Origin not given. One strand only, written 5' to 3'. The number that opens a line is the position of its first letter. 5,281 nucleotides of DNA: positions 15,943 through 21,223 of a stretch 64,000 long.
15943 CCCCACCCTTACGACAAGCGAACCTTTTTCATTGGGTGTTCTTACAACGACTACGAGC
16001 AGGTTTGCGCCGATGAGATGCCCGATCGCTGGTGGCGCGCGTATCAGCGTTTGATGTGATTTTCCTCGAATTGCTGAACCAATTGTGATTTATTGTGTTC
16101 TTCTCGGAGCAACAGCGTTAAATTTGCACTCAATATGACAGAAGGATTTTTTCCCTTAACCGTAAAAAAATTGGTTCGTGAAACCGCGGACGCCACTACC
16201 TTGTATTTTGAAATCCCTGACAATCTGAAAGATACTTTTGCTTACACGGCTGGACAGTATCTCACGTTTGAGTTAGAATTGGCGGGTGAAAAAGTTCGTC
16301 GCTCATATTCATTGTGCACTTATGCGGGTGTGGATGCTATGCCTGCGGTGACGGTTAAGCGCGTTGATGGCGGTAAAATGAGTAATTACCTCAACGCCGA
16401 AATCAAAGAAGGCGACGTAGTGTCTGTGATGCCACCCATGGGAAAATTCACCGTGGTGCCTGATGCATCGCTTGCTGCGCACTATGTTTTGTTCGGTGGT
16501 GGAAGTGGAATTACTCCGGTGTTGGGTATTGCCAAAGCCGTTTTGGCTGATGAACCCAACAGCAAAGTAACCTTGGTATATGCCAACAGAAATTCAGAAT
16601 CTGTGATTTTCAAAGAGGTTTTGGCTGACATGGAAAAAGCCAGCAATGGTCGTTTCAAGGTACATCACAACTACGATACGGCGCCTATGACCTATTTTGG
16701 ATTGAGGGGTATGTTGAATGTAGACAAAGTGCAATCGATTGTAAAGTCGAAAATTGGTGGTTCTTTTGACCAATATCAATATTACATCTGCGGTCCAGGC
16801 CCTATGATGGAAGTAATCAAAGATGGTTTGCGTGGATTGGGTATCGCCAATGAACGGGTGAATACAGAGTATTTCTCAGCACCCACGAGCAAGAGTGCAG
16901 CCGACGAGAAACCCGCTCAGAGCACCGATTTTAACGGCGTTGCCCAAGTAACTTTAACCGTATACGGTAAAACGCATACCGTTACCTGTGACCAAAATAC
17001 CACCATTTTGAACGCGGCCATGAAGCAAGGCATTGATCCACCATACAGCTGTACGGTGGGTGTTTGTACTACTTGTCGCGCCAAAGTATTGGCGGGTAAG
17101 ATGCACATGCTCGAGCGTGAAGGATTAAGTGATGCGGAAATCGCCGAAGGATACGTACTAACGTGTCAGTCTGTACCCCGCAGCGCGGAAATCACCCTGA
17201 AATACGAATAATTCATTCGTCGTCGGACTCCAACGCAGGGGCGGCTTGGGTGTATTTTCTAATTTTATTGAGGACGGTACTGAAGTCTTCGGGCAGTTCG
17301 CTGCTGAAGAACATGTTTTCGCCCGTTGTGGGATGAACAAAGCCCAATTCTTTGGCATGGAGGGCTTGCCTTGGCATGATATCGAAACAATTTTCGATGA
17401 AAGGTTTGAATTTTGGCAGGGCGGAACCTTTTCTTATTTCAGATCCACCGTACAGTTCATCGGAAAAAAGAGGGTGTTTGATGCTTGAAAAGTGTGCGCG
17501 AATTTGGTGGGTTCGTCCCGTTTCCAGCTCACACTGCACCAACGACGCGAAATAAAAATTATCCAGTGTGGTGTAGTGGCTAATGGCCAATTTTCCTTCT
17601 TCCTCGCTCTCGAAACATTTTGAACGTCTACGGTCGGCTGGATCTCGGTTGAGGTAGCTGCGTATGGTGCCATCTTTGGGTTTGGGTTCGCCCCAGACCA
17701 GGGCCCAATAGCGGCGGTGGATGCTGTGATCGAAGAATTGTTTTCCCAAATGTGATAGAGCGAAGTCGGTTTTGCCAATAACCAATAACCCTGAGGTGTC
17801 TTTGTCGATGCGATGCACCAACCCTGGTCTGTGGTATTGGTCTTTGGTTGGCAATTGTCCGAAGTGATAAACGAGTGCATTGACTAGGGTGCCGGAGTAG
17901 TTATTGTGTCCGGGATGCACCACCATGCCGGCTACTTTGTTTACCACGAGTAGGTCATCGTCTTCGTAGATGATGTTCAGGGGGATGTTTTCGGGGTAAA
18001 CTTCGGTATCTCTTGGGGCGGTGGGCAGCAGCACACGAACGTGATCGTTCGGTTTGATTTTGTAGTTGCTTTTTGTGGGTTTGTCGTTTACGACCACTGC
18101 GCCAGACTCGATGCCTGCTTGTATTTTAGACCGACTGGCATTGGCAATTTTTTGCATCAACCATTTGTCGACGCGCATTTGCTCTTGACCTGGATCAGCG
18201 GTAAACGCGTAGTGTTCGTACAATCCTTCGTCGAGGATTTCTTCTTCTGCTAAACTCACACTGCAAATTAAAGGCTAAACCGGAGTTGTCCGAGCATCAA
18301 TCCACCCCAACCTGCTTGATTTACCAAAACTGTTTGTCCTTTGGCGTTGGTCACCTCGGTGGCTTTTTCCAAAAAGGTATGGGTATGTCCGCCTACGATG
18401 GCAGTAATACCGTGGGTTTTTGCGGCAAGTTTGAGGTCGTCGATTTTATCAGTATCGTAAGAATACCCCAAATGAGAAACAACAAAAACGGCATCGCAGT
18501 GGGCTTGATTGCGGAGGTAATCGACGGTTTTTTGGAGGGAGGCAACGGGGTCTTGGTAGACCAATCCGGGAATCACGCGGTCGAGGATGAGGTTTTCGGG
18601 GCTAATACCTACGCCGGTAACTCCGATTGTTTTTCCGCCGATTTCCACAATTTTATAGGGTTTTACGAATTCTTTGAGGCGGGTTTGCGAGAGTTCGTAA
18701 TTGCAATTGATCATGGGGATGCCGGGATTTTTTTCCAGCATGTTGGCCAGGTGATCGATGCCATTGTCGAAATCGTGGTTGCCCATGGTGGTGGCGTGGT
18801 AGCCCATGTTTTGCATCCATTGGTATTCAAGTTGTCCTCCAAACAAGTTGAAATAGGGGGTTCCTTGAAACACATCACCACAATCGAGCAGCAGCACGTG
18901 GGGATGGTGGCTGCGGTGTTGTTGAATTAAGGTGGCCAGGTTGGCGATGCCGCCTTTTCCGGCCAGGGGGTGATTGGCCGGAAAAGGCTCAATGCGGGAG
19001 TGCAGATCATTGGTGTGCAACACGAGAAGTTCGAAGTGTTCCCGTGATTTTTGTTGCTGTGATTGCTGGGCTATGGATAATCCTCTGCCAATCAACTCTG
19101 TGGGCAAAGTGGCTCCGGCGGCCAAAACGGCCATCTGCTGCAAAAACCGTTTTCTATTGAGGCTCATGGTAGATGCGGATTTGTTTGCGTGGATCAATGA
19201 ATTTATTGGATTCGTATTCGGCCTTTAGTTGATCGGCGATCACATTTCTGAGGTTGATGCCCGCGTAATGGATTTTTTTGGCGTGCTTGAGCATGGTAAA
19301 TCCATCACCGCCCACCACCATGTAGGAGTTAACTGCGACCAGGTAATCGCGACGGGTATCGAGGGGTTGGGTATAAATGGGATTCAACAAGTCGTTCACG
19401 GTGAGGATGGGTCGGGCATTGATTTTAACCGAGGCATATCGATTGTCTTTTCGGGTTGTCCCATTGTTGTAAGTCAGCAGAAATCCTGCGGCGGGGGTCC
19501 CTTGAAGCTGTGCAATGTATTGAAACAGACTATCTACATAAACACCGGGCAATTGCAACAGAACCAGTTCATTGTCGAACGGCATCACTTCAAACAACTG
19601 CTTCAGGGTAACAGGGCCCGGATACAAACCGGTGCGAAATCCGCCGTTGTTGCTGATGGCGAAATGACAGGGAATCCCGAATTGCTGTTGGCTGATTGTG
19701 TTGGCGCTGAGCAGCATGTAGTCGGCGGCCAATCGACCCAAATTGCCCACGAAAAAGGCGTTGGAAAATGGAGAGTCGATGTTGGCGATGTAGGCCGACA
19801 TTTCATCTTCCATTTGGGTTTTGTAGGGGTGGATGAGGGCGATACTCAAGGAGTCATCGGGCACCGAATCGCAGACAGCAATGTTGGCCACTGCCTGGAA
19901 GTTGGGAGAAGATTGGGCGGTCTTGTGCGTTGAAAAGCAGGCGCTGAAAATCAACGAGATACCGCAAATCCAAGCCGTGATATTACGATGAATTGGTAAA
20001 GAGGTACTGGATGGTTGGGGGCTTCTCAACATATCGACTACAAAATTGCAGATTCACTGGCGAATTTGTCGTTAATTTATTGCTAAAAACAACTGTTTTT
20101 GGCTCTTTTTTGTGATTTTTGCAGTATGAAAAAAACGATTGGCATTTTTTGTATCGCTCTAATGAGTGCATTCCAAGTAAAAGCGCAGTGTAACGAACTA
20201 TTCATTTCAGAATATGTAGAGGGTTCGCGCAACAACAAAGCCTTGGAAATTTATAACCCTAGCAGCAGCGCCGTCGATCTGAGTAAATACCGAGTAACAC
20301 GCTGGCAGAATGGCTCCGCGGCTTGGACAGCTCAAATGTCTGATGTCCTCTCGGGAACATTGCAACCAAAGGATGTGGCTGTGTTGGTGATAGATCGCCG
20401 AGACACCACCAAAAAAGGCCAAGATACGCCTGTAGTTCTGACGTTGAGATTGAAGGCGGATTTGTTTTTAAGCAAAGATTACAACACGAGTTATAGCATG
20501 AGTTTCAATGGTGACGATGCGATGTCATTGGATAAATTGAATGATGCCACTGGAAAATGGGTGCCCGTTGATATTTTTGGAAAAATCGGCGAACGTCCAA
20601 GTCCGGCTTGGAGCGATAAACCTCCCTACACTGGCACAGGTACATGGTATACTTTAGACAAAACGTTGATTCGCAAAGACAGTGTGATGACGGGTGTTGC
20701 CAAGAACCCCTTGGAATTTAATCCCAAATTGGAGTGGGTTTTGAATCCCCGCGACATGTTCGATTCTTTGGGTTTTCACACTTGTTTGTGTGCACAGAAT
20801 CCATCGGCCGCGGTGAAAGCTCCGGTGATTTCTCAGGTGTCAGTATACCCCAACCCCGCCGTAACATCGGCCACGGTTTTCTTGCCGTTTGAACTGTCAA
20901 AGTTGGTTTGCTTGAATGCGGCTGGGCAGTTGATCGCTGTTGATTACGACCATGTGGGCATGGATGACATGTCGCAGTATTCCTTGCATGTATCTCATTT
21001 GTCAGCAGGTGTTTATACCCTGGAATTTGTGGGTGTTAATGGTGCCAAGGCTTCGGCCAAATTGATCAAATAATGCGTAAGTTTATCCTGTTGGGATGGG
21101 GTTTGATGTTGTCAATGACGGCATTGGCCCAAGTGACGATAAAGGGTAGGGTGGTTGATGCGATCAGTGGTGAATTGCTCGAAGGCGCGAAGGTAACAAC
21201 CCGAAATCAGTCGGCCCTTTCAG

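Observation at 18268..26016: Candidate extracellular DNA/nucleotide utilisation locus without SusD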

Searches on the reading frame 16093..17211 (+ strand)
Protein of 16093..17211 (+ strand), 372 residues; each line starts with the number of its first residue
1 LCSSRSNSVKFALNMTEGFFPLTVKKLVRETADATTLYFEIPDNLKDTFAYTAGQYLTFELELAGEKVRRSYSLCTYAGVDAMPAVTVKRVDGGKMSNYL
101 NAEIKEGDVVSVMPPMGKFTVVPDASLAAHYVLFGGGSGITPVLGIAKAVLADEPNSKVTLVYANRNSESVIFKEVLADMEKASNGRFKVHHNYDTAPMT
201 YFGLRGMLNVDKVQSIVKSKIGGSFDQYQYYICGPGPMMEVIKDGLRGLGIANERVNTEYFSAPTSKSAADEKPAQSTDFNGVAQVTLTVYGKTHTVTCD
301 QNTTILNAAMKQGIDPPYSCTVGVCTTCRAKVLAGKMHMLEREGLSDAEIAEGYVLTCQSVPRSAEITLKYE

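Call 3: search_protein_families(library=pfam, proteins=[window:16093-17211:+], max_evalue=0.01)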
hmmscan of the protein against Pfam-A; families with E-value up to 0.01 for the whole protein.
window:16093-17211:+ (372 aa): 5 families
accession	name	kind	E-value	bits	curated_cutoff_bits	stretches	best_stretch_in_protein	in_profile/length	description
PF00175.26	NAD_binding_1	-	2.4e-18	67.2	22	1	134-243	2-108/109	Oxidoreductase NAD-binding domain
PF00111.32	Fer2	-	8.9e-18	64.4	21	1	289-362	2-76/77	2Fe-2S iron-sulfur cluster binding domain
PF00970.30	FAD_binding_6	-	1.4e-12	48.2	21.1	1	23-119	3-97/99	Oxidoreductase FAD-binding domain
PF08030.17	NAD_binding_6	-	1.1e-05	26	22.2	1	132-199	5-78/156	Ferric reductase NAD binding domain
PF13510.11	Fer2_4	-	0.0089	16.5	22.8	0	285-322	3-38/82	2Fe-2S iron-sulfur cluster binding domain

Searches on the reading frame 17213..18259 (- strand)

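Call 3: search_protein_families(library=pfam, proteins=[window:17213-18259:-], max_evalue=0.01)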
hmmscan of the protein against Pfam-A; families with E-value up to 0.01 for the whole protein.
window:17213-18259:- (348 aa): 2 families
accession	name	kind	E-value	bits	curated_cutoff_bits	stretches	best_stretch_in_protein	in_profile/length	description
PF00849.27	PseudoU_synth_2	-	4.1e-34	118.5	26.8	1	102-259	1-152/152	RNA pseudouridylate synthase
PF01479.30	S4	-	1.8e-07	31.2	22.8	1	28-74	1-48/48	S4 domain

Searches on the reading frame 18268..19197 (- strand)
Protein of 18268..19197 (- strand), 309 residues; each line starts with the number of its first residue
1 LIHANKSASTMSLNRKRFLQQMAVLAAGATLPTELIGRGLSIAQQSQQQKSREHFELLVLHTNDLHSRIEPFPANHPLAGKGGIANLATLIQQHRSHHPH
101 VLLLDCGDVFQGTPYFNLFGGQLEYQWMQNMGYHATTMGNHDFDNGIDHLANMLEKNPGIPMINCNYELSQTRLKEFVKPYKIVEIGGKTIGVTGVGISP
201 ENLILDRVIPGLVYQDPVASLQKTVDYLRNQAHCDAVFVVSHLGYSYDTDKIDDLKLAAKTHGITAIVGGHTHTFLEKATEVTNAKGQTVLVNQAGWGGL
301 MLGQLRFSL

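Call 3: search_protein_families(library=pfam, proteins=[window:18268-19197:-], max_evalue=0.01)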
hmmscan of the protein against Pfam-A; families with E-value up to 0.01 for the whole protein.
window:18268-19197:- (309 aa): 2 families
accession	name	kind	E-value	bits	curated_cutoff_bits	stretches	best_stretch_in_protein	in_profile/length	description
PF00149.33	Metallophos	-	2.2e-17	64.5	21.5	1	59-274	3-190/191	Calcineurin-like phosphoesterase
PF09587.15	PGA_cap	-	0.0067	16.4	27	1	125-275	70-233/255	Bacterial capsule synthesis protein PGA_cap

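Call 6: search_protein_families(library=ncbifam, proteins=[window:18268-19197:-], max_evalue=0.01)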
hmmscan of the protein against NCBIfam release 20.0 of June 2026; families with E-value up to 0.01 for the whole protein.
window:18268-19197:- (309 aa): 14 families
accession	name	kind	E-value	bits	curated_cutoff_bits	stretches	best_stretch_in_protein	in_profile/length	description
NF006934.0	PRK09419.1-1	subfamily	2.1e-30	105.1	1646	2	13-156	5-153/1174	multifunctional 2',3'-cyclic-nucleotide 2'-phosphodiesterase/3'-nucleotidase/5'-nucleotidase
TIGR04486.1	thiosulf_SoxB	equivalog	1.3e-28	99.6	550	1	82-305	115-326/556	thiosulfohydrolase SoxB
NF006937.0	PRK09419.1-4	equivalog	5.6e-28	96.9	2554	2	51-157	642-736/1411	multifunctional 2',3'-cyclic-nucleotide 2'-phosphodiesterase/3'-nucleotidase/5'-nucleotidase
NF007109.1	PRK09558.1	equivalog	7e-28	97.7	600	1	45-274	24-257/550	bifunctional UDP-sugar hydrolase/5'-nucleotidase UshA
NF006935.0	PRK09419.1-2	equivalog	2.3e-25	88.5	2801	2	51-157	663-757/1445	multifunctional 2',3'-cyclic-nucleotide 2'-phosphodiesterase/3'-nucleotidase/5'-nucleotidase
TIGR01530.1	nadN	equivalog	3.6e-25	88.5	436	1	58-276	2-219/550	NAD nucleotidase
NF040549.1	Nt5e_LPXTG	exception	3.9e-24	84.9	1050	1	43-248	85-289/731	cell surface ecto-5'-nucleotidase Nt5e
NF008871.0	PRK11907.1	equivalog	9e-23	80.3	1266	1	44-277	103-356/814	bifunctional 2',3'-cyclic-nucleotide 2'-phosphodiesterase/3'-nucleotidase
NF006938.0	PRK09420.1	equivalog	2e-21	76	486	1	49-278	17-265/648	bifunctional 2',3'-cyclic-nucleotide 2'-phosphodiesterase/3'-nucleotidase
TIGR01390.1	CycNucDiestase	equivalog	9.3e-19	67.4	883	1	57-276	3-241/626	2',3'-cyclic-nucleotide 2'-phosphodiesterase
NF041198.1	UshA_like_PCGU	equivalog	6.6e-18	64.6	275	1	43-308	10-266/519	UshA-like (seleno)protein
NF006936.0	PRK09419.1-3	equivalog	4.2e-14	51.1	2542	1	38-278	685-942/1212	multifunctional 2',3'-cyclic-nucleotide 2'-phosphodiesterase/3'-nucleotidase/5'-nucleotidase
NF006933.0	PRK09418.1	equivalog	2.6e-10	39.1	1419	1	25-276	7-290/780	bifunctional 2',3'-cyclic-nucleotide 2'-phosphodiesterase/3'-nucleotidase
TIGR00282.1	TIGR00282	hypoth_equivalog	0.00081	18.8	254.15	1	125-275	52-181/266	TIGR00282 family metallophosphoesterase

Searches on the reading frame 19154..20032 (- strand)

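Call 3: search_protein_families(library=pfam, proteins=[window:19154-20032:-], max_evalue=0.01)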
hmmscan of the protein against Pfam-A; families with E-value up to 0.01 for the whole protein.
window:19154-20032:- (292 aa): 2 families
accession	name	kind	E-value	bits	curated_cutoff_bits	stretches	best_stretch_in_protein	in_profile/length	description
PF02872.23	5_nucleotid_C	-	4.1e-21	76.2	23.6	1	96-250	22-158/158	5'-nucleotidase, C-terminal domain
PF21953.1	NadN_nucleosid_C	-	0.00075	20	27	1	123-178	38-93/199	NAD nucleotidase, C-terminal domain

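Call 6: search_protein_families(library=ncbifam, proteins=[window:19154-20032:-], max_evalue=0.01)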
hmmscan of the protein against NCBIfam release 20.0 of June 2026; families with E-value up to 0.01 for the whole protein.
window:19154-20032:- (292 aa): 8 families
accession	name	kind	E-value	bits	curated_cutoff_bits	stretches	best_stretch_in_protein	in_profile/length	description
NF006935.0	PRK09419.1-2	equivalog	6.4e-14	50.5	2801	1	51-275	947-1164/1445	multifunctional 2',3'-cyclic-nucleotide 2'-phosphodiesterase/3'-nucleotidase/5'-nucleotidase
NF007109.1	PRK09558.1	equivalog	1.5e-13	50.4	600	1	52-271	337-537/550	bifunctional UDP-sugar hydrolase/5'-nucleotidase UshA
NF006934.0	PRK09419.1-1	subfamily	1.7e-13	49.1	1646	1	66-272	905-1090/1174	multifunctional 2',3'-cyclic-nucleotide 2'-phosphodiesterase/3'-nucleotidase/5'-nucleotidase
NF006937.0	PRK09419.1-4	equivalog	1.7e-10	38.9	2554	1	96-272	976-1141/1411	multifunctional 2',3'-cyclic-nucleotide 2'-phosphodiesterase/3'-nucleotidase/5'-nucleotidase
TIGR01530.1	nadN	equivalog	3.5e-10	39.1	436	1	122-249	395-521/550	NAD nucleotidase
NF040549.1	Nt5e_LPXTG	exception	8.4e-09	34.2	1050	1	97-274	416-602/731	cell surface ecto-5'-nucleotidase Nt5e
NF006936.0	PRK09419.1-3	equivalog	5.4e-05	21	2542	1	120-192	1046-1120/1212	multifunctional 2',3'-cyclic-nucleotide 2'-phosphodiesterase/3'-nucleotidase/5'-nucleotidase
NF047875.1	5nuc_LPXTG_Strp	exception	9.1e-05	21.1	1050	1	112-254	399-535/684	surface-anchored 5'-nucleotidase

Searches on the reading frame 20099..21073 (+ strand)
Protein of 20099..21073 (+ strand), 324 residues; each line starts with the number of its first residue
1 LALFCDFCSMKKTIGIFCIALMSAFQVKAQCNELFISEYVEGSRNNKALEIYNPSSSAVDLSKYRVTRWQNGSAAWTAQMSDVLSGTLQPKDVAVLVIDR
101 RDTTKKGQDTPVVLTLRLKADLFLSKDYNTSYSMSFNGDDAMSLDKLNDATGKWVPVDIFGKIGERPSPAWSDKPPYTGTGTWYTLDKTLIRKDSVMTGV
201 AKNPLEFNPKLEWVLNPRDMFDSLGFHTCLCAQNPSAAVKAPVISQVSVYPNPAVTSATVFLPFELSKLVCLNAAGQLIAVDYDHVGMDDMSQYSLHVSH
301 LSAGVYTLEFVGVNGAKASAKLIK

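Call 3: search_protein_families(library=pfam, proteins=[window:20099-21073:+], max_evalue=0.01)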
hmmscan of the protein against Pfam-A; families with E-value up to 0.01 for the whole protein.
window:20099-21073:+ (324 aa): 2 families
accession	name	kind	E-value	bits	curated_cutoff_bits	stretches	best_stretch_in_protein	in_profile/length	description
PF00932.25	LTD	-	2.6e-12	47.5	34.3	1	30-116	4-74/109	Lamin Tail Domain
PF18962.6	Por_Secre_tail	-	3.5e-06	27.6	27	1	249-322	1-73/75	Secretion system C-terminal sorting domain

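Call 6: search_protein_families(library=ncbifam, proteins=[window:20099-21073:+], max_evalue=0.01)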
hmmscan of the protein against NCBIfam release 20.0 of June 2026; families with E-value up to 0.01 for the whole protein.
window:20099-21073:+ (324 aa): 2 families
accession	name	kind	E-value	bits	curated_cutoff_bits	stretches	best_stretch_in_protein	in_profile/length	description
NF033680.1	exonuc_ExeM-GG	exception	1.9e-17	62.6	1300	1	13-228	6-175/884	extracellular exonuclease ExeM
TIGR04183.1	Por_Secre_tail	domain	5.4e-05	23.1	23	1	249-324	1-71/72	T9SS type A sorting domain-containing protein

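Call 23: search_protein_families(library=pfam, proteins=[window:20126-21073:+], max_evalue=10)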
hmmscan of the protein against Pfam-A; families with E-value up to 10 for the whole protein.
window:20126-21073:+ (315 aa): 2 families
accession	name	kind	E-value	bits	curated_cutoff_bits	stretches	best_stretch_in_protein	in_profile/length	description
PF00932.25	LTD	-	2.5e-12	47.6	34.3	1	21-107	4-74/109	Lamin Tail Domain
PF18962.6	Por_Secre_tail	-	3.3e-06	27.7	27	1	240-313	1-73/75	Secretion system C-terminal sorting domain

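Call 67: predict_structure(alignment_id=A3)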
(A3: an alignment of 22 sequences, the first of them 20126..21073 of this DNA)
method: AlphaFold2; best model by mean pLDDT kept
length: 315 residues; sequences in the alignment: 22
mean_pLDDT: 86.2   pTM: 0.66
mean pLDDT of the five models: 86.2, 85.9, 85.0, 84.7, 79.3
residues with pLDDT >= 90: 190; 70-90: 80; 50-70: 35; < 50: 10
segments of 3 or more residues with pLDDT < 50: 16-18, 226-232
pLDDT, mean of each block of 10 residues (from residue 1): 64 54 91 89 94 97 91 95 92 58 85 85 90 97 97 93 82 88 92 93 91 85 54 72 95 93 89 85 92 96 89 96
secondary structure, 60 per line:
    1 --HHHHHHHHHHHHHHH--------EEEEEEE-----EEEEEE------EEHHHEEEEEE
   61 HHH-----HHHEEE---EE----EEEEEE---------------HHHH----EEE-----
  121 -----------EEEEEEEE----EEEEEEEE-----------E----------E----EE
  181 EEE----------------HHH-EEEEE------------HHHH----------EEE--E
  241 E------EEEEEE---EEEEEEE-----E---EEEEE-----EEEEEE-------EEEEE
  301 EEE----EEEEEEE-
elements in order: H3-17 E26-32 E38-43 E55-60 E72-74 E84-89 H105-108 E113-115 E132-139 E144-151 E179-183 E204-208 H221-224 E235-237 E248-253 E257-263 E273-277 E283-288 E296-303 E308-314

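Call 71: fold_search(model_id=the predicted structure, library=pdb)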
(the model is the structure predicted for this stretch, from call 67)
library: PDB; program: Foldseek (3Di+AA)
matches with E <= 10: 1685; with E <= 0.001: 3
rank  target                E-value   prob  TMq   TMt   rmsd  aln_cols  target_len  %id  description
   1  1y18_B                6.1e-04  0.84  0.17  0.22  17.0       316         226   11  Fab fragment of catalytic elimination antibody 34E4 E(H50)D mutant in complex with hapten (released 2005-04-05)
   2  2xy2                  9.0e-04  1.00  0.16  0.25   6.5        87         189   16  CRYSTAL STRUCTURE OF NCAM2 IG1-2 (released 2011-02-23)
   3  7y5j                  9.5e-04  1.00  0.17  0.39   5.3        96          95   24  Crystal structure of sDscam Ig1 domain, isoform alpha1v7 (released 2023-05-24)
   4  5grj_A                1.1e-03  0.98  0.23  0.31  14.0       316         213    8  Crystal structure of human PD-L1 with monoclonal antibody avelumab (released 2016-11-02)
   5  8oxw_A                1.3e-03  0.89  0.19  0.11  17.0       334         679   11  Transglutaminase 3 in complex with DH patient-derived Fab DH63-B02 (released 2023-10-18)
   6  4q1z                  1.8e-03  0.99  0.29  0.24  12.6       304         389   13  Crystal structure of a DUF4876 family protein (BT_1938) from Bacteroides thetaiotaomicron VPI-5482 at 2.50 A resolution (released 2014-04-23)
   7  5c6w_H                1.8e-03  0.63  0.18  0.22  18.8       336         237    7  anti-CXCL13 scFv - E10 (released 2015-11-04)
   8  8dce_H                1.8e-03  0.54  0.17  0.20  19.3       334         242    6  SARS-CoV-2 Receptor-Binding Domain SPEEDesign Immunogen 1 Bound to C144 scFv (released 2022-06-29)
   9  7xyq_A                1.9e-03  0.93  0.22  0.31  14.0       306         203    8  Crystal strucutre of PD-L1 and the computationally designed DBL1_03 protein binder (released 2023-04-12)
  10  9g93_A                1.9e-03  0.38  0.19  0.12  26.1       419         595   12  CryoET structure of the in vitro grown Bacillus anthracis Sap S-layer (released 2024-12-18)
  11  2wim_B                2.1e-03  1.00  0.16  0.18   7.0        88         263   18  Crystal structure of NCAM2 IG1-3 (released 2010-08-25)
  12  1mam_H                2.1e-03  0.44  0.16  0.20  16.1       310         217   10  CRYSTAL STRUCTURE TO 2.45 A RESOLUTION OF A MONOCLONAL FAB SPECIFIC FOR THE BRUCELLA A CELL WALL POLYSACCHARIDE ANTIGE (released 1993-10-31)
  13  2ncm_MODEL_1_A        2.2e-03  1.00  0.17  0.41   5.3        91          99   15  NEURAL CELL ADHESION MOLECULE, NMR, 20 STRUCTURES (released 1997-03-12)
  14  3qeh_E                2.2e-03  0.77  0.19  0.27  15.2       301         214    9  Crystal structure of human N12-i15, an ADCC and non-neutralizing anti-HIV-1 Env antibody (released 2012-01-25)
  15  9oz1_A                2.2e-03  0.47  0.20  0.09  26.8       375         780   11  Cryo-EM structure of chicken ROS1 in apo-state. Cryo-EM refinement is focused on the "leg" region of chicken ROS1. (released 2026-02-25)
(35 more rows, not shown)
